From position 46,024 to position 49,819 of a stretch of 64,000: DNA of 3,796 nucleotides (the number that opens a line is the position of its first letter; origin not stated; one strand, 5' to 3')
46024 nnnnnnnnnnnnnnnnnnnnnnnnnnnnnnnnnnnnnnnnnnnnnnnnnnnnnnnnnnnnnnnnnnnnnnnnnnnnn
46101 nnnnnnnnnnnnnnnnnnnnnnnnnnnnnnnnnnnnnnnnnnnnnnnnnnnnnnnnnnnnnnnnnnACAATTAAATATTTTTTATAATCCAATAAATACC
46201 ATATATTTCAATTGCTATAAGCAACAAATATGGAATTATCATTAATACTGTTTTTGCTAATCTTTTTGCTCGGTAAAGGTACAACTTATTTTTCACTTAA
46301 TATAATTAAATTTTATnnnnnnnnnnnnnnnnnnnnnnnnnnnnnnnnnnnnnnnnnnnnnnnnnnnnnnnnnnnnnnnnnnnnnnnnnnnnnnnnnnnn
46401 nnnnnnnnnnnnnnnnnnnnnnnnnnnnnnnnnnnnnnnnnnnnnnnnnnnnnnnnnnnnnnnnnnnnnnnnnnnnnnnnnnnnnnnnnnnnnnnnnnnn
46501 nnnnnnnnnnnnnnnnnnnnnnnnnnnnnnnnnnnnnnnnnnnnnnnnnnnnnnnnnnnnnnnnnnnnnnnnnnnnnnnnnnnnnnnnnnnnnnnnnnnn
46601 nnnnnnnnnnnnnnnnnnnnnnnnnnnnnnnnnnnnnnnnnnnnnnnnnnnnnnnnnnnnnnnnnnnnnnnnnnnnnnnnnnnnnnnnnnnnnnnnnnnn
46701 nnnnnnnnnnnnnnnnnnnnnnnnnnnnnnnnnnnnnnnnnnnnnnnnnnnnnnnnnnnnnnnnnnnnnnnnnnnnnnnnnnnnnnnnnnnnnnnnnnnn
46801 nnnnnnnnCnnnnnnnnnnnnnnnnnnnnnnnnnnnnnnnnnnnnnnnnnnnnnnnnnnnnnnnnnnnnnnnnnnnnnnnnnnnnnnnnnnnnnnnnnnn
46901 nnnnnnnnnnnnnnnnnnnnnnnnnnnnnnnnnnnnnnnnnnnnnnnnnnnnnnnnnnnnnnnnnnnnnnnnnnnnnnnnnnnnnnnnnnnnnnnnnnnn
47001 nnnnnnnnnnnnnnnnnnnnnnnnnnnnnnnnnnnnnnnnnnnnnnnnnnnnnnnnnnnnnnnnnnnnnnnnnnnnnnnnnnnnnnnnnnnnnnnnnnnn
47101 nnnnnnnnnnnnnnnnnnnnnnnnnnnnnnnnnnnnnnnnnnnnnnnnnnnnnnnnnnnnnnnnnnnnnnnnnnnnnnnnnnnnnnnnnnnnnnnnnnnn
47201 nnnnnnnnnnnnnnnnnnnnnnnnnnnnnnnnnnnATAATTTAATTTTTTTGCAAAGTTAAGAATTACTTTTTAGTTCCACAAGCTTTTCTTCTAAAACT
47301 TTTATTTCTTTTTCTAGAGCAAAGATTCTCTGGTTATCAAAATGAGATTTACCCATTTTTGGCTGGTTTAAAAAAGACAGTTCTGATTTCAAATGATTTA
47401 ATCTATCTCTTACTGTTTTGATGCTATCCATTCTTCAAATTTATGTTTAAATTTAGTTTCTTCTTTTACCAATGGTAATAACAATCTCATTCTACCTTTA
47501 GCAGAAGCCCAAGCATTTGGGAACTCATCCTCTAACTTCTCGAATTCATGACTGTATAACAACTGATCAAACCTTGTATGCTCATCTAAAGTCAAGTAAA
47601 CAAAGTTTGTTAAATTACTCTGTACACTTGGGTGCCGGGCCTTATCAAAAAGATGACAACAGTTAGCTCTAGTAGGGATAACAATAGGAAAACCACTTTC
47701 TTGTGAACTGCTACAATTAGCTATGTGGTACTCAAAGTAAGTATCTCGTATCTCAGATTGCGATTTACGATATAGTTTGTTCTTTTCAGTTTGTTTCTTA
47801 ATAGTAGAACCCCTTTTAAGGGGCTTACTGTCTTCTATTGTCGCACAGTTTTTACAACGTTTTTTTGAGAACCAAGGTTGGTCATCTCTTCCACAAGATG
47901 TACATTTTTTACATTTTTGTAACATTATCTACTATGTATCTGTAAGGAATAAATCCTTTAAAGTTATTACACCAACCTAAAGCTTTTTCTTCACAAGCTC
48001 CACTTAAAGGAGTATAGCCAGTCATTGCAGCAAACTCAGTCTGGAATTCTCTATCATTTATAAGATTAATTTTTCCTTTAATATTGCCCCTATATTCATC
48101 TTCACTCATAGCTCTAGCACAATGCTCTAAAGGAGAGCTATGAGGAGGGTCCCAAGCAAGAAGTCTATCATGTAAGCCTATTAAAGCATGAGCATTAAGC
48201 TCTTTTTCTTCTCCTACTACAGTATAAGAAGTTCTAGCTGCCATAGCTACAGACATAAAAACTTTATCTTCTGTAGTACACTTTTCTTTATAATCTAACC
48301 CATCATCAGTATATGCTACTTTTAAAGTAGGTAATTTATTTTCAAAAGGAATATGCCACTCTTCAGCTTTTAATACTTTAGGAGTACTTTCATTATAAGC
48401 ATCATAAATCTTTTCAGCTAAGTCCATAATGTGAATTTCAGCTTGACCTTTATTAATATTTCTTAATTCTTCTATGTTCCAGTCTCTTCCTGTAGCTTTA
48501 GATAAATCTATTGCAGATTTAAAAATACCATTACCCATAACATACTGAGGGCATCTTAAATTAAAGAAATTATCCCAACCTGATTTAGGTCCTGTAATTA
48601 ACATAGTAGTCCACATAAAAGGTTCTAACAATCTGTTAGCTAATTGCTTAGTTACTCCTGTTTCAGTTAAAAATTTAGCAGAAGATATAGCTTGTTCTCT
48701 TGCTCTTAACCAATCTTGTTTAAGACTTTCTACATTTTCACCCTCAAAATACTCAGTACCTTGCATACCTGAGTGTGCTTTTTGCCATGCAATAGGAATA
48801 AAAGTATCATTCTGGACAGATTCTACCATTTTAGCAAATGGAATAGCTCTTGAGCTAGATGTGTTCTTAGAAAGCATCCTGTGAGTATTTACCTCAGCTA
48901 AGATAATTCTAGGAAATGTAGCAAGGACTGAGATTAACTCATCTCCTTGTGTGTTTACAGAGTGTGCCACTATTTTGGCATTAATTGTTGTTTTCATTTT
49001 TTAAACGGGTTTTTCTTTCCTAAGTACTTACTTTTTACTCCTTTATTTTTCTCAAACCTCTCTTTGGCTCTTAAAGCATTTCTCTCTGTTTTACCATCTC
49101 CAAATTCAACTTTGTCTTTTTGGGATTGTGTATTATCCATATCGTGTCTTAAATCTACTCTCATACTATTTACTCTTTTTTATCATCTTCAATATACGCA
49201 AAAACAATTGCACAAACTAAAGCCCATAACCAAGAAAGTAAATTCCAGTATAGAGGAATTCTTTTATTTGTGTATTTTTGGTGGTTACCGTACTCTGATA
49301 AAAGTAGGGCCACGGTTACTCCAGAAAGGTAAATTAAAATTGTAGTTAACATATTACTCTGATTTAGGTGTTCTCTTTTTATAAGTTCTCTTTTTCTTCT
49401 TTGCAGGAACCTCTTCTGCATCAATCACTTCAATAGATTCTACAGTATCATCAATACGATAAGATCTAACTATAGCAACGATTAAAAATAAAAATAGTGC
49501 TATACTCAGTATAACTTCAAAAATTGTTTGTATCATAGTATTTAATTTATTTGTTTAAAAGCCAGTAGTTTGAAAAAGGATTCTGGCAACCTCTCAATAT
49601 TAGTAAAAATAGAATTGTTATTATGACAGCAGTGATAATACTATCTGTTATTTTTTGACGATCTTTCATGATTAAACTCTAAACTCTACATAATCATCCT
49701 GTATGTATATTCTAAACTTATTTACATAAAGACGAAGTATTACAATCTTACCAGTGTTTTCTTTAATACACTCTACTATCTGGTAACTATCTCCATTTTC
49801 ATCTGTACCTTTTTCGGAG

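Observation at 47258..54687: At least six unannotated micro-ORFs (28-57 aa) coupled to neighbours through ATGA overlaps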

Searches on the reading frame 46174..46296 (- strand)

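Call 19: search_protein_families(library=phrogs, max_evalue=1, proteins=[window:46174-46296:-])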
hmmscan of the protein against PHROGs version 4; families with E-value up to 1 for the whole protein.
window:46174-46296:- (41 aa): 0 families

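Call 20: search_protein_families(library=pfam, max_evalue=1, proteins=[window:46174-46296:-])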
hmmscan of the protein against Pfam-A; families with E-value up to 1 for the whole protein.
window:46174-46296:- (41 aa): 1 family
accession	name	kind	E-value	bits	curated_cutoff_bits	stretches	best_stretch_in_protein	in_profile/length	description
PF13139.11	DUF3981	-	0.032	15.1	25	1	14-39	27-52/115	Domain of unknown function (DUF3981)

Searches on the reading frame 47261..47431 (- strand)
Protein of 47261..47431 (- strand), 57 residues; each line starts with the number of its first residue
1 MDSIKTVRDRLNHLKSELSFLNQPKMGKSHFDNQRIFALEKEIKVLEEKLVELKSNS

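Call 19: search_protein_families(library=phrogs, max_evalue=1, proteins=[window:47261-47431:-])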
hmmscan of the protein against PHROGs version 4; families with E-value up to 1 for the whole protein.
window:47261-47431:- (57 aa): 5 families
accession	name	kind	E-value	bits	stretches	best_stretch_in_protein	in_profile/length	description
phrog_473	-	head and packaging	0.013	16.9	0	32-55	42-65/75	virion structural protein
phrog_21066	-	unknown function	0.023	15.6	1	3-50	100-143/228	-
phrog_20961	-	unknown function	0.072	14.3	1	26-56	67-97/104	-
phrog_1296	-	lysis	0.13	13.3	1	23-56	54-87/93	holin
phrog_32809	-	unknown function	0.17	12.8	0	26-55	128-157/162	-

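Call 20: search_protein_families(library=pfam, max_evalue=1, proteins=[window:47261-47431:-])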
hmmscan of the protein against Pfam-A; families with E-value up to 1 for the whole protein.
window:47261-47431:- (57 aa): 3 families
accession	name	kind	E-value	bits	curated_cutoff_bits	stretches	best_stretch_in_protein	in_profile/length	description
PF06698.16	DUF1192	-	0.055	14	25.5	0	33-51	26-44/58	Protein of unknown function (DUF1192)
PF14282.11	FlxA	-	0.055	14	26.3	1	24-56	7-39/101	FlxA-like protein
PF01923.23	Cob_adeno_trans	-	0.073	13.6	24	1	3-55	57-111/171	Cobalamin adenosyltransferase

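Call 58: search_protein_representatives(protein=window:47261-47431:-)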
Query: 57 residues. Proteins with E-value up to 0.001 (for the whole library): 9; up to 1e-10: 3; up to 1e-30: 0. The best 9 are listed.
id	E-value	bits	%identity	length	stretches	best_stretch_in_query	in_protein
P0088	8.8e-22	91.0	82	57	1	1-56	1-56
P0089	4.0e-15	70.4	65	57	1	1-57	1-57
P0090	2.7e-13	64.7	34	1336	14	9-55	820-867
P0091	1.8e-09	52.9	59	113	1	5-53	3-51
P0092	1.4e-07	47.0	26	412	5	4-44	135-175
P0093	2.5e-07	46.2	58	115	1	5-49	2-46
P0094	5.3e-05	39.0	55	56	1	1-57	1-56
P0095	1.1e-04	38.0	46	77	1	8-46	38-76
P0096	9.0e-04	35.2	43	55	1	5-53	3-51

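Call 62: list_cluster_members(proteins=[window:47261-47431:-, window:48997-49164:-, window:49550-49669:-, window:51427-51531:-, window:53221-53385:-, window:54604-54687:-, window:51994-52089:-, window:46174-46296:-, window:49357-49536:-, window:49173-49352:-])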
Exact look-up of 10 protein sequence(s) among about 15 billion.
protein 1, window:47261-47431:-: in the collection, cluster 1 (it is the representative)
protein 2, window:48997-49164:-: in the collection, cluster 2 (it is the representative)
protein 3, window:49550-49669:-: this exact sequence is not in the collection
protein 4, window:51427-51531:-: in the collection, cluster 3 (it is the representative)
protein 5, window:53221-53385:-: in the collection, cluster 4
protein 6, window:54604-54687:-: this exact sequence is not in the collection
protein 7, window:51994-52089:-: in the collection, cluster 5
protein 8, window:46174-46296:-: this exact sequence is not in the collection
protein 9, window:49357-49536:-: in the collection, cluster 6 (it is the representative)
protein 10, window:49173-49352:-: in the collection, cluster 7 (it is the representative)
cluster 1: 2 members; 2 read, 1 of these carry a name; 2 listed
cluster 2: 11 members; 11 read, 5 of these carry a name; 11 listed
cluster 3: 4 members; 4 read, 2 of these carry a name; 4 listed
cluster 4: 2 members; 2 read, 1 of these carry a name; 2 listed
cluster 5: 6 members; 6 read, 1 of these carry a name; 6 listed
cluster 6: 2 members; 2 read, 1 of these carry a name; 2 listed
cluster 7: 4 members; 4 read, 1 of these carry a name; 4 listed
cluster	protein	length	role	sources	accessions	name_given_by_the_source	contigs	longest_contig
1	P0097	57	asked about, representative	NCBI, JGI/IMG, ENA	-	hypothetical protein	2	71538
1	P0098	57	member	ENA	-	-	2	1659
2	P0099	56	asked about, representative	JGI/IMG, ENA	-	-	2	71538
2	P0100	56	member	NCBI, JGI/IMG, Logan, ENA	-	hypothetical protein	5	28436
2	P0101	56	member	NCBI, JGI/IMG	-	hypothetical protein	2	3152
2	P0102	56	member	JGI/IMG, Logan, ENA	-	hypothetical protein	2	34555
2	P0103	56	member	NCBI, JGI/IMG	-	hypothetical protein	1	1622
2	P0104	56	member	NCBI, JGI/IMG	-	hypothetical protein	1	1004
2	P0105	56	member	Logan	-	-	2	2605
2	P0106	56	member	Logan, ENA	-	-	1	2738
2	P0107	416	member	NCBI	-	-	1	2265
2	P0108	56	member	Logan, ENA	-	-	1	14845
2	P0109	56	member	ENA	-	-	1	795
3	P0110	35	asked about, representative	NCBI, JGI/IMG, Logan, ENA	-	hypothetical protein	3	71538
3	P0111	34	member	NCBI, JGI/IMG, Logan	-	hypothetical protein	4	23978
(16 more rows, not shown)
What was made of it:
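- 47258..47431 (-): Micro-gene m47258. It encodes a 57-aa helical peptide with the motif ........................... It overlaps the 3' end of the upstream gene 47410-47925 by 22 nt. The exact peptide is in public collections (call 62).
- Checked: The exact peptides of 47258, 48994, 51424 and 53218 are already in public protein collections, called on a 71.5-kb contig, most as 'hypothetical protein' (call 62).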

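Call 64: find_encoding_contigs(protein=P0102, flank=10000, max_places=4)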
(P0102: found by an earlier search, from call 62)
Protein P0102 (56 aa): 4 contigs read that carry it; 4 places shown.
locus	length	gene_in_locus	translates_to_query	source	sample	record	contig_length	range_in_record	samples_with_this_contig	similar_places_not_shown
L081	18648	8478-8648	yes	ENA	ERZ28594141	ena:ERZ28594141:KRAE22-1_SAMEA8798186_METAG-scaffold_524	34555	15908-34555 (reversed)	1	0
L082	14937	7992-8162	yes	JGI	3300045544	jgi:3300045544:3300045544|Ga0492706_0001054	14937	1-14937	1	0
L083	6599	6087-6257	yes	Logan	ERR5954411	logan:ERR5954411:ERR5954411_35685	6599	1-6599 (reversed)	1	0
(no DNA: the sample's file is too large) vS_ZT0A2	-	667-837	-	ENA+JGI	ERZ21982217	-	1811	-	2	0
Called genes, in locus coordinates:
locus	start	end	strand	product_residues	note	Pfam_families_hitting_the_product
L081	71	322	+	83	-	-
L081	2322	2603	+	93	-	-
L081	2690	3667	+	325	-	PF00268:Ribonuc_red_sm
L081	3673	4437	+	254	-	PF05265:DUF723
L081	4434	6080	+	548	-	PF00317:Ribonuc_red_lgN (faint), PF02867:Ribonuc_red_lgC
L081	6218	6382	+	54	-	-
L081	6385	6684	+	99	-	-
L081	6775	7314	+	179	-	PF01832:Glucosaminidase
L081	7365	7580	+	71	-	-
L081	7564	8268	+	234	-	PF00149:Metallophos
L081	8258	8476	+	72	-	-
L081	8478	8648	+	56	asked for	-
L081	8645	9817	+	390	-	-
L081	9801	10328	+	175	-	-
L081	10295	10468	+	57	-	-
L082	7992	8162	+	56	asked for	-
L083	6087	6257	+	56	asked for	-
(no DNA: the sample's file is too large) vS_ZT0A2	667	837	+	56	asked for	-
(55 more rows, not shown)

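Call 76: search_protein_families(library=ncbifam, max_evalue=0.1, proteins=[window:47261-47431:-])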
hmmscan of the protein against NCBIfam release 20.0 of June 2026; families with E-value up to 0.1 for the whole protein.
window:47261-47431:- (57 aa): 2 families
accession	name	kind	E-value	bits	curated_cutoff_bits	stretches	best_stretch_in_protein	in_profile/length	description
NF049847.1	FtsL_COG5462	equivalog_domain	0.0024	17.5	50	1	3-25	38-60/85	cell division protein FtsL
NF041889.1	Lmo0654_fam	equivalog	0.08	13.1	75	0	34-52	42-60/61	Lmo0654 family protein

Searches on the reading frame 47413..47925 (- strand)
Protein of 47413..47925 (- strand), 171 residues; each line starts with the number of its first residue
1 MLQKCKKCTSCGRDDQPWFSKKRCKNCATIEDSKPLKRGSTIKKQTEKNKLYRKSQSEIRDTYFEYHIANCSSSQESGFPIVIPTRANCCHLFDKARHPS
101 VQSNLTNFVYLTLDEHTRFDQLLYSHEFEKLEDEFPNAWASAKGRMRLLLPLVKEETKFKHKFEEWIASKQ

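Call 37: search_protein_families(library=pfam, max_evalue=0.01, proteins=[window:47413-47925:-])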
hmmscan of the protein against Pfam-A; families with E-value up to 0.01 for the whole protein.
window:47413-47925:- (171 aa): 0 families

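Call 44: search_protein_families(library=phrogs, max_evalue=0.001, proteins=[window:47413-47925:-])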
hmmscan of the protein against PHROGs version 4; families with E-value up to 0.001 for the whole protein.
window:47413-47925:- (171 aa): 0 families

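Call 76: search_protein_families(library=ncbifam, max_evalue=0.1, proteins=[window:47413-47925:-])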
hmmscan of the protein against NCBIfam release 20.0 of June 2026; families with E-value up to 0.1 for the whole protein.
window:47413-47925:- (171 aa): 1 family
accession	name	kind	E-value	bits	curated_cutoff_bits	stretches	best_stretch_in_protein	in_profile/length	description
NF041613.1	fdxn_Azotob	equivalog_domain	0.048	13.9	195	1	65-112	5-52/107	2Fe-2S ferredoxin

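Call 77: search_solved_structures(query=window:47413-47925:-, max_evalue=1)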
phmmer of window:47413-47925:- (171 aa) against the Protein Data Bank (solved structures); distinct sequences matched with E-value up to 1: 0.

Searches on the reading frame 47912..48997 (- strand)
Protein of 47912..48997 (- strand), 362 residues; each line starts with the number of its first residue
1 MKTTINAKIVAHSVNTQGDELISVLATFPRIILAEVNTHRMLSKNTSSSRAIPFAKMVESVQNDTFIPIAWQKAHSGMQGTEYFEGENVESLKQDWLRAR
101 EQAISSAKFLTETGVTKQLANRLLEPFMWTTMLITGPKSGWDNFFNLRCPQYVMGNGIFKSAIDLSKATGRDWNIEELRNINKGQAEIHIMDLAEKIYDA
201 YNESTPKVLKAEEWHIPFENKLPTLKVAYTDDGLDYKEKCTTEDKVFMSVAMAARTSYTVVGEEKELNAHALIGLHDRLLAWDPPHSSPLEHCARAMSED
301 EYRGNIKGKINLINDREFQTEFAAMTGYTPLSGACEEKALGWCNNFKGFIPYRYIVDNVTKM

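Call 5: find_related_loci(query=window:47912-48997:-, collection=viral_contigs, flank=10000)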
Query window:47912-48997:- (362 aa) in viral_contigs; peptide patterns used: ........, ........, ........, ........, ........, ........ (x = any residue, [..] = any of these).
51 stretches matched a pattern; 48 encode a relative of the query (tblastn E <= 1e-3); 48 distinct loci.
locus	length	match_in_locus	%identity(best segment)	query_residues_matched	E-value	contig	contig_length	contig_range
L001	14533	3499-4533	63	5-358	1e-142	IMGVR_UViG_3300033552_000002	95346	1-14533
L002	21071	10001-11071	61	1-358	2e-139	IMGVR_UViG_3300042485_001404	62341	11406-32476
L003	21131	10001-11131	58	1-358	1e-130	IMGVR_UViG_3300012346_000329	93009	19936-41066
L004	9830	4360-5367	55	2-357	3e-124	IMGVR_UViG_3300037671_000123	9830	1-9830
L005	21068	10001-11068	55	3-358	3e-122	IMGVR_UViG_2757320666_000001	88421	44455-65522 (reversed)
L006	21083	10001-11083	54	5-358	1e-121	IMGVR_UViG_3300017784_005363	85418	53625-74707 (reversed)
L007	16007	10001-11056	56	7-358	1e-121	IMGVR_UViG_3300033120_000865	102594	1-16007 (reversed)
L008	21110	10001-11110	54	2-362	2e-118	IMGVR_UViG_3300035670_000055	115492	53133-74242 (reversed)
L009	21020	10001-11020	55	7-358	4e-118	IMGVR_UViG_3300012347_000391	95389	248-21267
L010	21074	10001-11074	70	1-358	9e-164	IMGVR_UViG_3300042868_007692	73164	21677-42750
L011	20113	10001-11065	54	5-361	2e-115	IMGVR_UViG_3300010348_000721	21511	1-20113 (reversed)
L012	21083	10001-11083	54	5-358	2e-113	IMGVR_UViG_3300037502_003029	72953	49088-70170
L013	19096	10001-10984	53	7-357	3e-113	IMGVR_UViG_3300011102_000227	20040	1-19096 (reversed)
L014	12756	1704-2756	52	1-357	3e-113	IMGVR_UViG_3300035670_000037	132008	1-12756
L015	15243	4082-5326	46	5-358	3e-105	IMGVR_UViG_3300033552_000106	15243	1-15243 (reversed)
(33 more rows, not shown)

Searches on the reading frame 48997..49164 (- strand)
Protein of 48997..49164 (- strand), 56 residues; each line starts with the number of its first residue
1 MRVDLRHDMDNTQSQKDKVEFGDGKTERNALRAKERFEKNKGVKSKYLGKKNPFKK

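Call 19: search_protein_families(library=phrogs, max_evalue=1, proteins=[window:48997-49164:-])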
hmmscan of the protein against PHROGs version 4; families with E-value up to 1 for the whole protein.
window:48997-49164:- (56 aa): 0 families

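Call 20: search_protein_families(library=pfam, max_evalue=1, proteins=[window:48997-49164:-])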
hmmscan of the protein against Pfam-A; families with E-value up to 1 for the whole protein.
window:48997-49164:- (56 aa): 0 families

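Call 61: find_related_loci(query=window:48997-49164:-, collection=viral_contigs, flank=5000)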
Query seq(56 aa) (56 aa) in viral_contigs; peptide patterns used: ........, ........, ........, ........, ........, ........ (x = any residue, [..] = any of these).
19 stretches matched a pattern, but none encodes a relative of the query by tblastn (E <= 1e-3).

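Call 76: search_protein_families(library=ncbifam, max_evalue=0.1, proteins=[window:48997-49164:-])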
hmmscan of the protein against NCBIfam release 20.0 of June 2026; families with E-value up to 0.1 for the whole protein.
window:48997-49164:- (56 aa): 0 families

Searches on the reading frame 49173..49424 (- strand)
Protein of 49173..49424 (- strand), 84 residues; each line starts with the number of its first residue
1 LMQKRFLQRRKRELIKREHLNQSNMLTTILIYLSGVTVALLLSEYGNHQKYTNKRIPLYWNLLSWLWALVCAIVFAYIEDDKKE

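Call 19: search_protein_families(library=phrogs, max_evalue=1, proteins=[window:49173-49424:-])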
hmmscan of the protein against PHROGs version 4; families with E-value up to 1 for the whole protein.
window:49173-49424:- (84 aa): 2 families
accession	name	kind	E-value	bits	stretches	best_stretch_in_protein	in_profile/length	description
phrog_7867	-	unknown function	0.055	14.4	1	8-42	4-38/48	-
phrog_33265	-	unknown function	0.21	13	0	17-42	30-55/79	-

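Call 20: search_protein_families(library=pfam, max_evalue=1, proteins=[window:49173-49424:-])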
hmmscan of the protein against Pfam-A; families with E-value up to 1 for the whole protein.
window:49173-49424:- (84 aa): 2 families
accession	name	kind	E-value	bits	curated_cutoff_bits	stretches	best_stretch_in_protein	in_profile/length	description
PF14093.11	DUF4271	-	0.00082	19.7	29.7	1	3-75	27-97/206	Domain of unknown function (DUF4271)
PF00654.25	Voltage_CLC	-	0.11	12.1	24.8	1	21-77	118-175/346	Voltage gated chloride channel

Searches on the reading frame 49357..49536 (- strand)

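Call 19: search_protein_families(library=phrogs, max_evalue=1, proteins=[window:49357-49536:-])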
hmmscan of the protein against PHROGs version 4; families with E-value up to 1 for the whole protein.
window:49357-49536:- (60 aa): 2 families
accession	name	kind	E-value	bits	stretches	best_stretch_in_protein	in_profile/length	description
phrog_10209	-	unknown function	0.029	15.7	1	24-59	36-69/70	-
phrog_33479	-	unknown function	0.077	14.4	1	16-54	21-59/126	-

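Call 20: search_protein_families(library=pfam, max_evalue=1, proteins=[window:49357-49536:-])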
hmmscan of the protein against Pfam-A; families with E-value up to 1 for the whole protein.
window:49357-49536:- (60 aa): 2 families
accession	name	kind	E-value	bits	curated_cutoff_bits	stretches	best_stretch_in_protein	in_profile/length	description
PF10011.15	DUF2254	-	0.016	14.5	28.8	1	3-52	127-176/368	Predicted membrane protein (DUF2254)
PF04207.17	MtrD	-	0.12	12.6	25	1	11-35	174-198/217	Tetrahydromethanopterin S-methyltransferase, subunit D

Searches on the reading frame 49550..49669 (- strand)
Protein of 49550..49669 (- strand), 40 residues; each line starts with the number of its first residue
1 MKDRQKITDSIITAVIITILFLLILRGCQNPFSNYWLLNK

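Call 19: search_protein_families(library=phrogs, max_evalue=1, proteins=[window:49550-49669:-])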
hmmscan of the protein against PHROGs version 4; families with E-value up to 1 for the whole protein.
window:49550-49669:- (40 aa): 1 family
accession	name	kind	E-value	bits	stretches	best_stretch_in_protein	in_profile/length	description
phrog_13419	-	unknown function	0.32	11.9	1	11-31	12-32/50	-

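Call 20: search_protein_families(library=pfam, max_evalue=1, proteins=[window:49550-49669:-])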
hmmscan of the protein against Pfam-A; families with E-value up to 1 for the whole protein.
window:49550-49669:- (40 aa): 1 family
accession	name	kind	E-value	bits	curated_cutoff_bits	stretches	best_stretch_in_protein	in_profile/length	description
PF04247.17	SirB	-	0.055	14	30.9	1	5-40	38-73/120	Invasion gene expression up-regulator, SirB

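Call 76: search_protein_families(library=ncbifam, max_evalue=0.1, proteins=[window:49550-49669:-])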
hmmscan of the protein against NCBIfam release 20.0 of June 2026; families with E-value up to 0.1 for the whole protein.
window:49550-49669:- (40 aa): 0 families
